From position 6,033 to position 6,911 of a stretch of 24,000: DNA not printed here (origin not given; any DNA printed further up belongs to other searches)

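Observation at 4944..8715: Candidate light-to-ECF-sigma signalling island: sigma / minimal ZAS anti-sigma / acyltransferase divergent from the B12-protein / heliorhodopsin pair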

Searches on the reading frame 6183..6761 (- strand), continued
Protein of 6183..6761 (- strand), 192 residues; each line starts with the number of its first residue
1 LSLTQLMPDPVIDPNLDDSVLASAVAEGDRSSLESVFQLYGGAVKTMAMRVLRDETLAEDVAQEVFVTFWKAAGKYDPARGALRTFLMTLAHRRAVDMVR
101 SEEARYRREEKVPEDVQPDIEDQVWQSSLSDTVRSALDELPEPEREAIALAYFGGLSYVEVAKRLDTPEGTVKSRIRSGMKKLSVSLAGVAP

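Call 76: find_encoding_contigs(protein=P0176, flank=6000, max_places=1)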
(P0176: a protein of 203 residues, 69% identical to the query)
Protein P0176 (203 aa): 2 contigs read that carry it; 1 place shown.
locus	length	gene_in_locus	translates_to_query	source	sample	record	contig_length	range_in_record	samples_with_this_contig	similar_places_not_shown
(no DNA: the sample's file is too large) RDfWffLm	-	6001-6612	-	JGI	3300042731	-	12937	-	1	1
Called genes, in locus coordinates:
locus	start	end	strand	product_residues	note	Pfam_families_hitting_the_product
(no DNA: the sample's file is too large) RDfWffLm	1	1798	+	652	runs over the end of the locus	PF00069:Pkinase, PF07714:PK_Tyr_Ser-Thr, PF01636:APH (faint), PF03109:ABC1 (weak), PF03793:PASTA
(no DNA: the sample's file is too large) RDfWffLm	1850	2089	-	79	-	PF06781:CrgA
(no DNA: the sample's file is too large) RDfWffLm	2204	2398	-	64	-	-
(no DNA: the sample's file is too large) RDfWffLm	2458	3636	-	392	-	PF00108:Thiolase_N, PF02803:Thiolase_C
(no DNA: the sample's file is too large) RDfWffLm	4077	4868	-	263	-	PF18761:Heliorhodopsin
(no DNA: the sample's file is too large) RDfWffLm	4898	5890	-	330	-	PF02607:B12-binding_2, PF02310:B12-binding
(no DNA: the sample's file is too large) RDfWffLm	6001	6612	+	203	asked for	PF07638:Sigma70_ECF (weak), PF04542:Sigma70_r2, PF08281:Sigma70_r4_2, PF04545:Sigma70_r4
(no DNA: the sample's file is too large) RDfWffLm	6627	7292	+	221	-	PF10099:RskA_C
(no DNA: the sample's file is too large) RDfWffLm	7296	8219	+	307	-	PF09995:MPAB_Lcp_cat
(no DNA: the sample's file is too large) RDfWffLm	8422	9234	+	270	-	PF14344:DUF4397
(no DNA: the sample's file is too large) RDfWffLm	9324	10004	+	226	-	PF04203:Sortase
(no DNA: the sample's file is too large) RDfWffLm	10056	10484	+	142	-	PF10604:Polyketide_cyc2, PF03364:Polyketide_cyc (weak)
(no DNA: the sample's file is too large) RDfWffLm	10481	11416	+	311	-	PF00106:adh_short, PF01370:Epimerase (weak), PF08659:KR, PF13561:adh_short_C2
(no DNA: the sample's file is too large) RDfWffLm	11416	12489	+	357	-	PF00108:Thiolase_N (weak), PF08545:ACP_syn_III, PF08541:ACP_syn_III_C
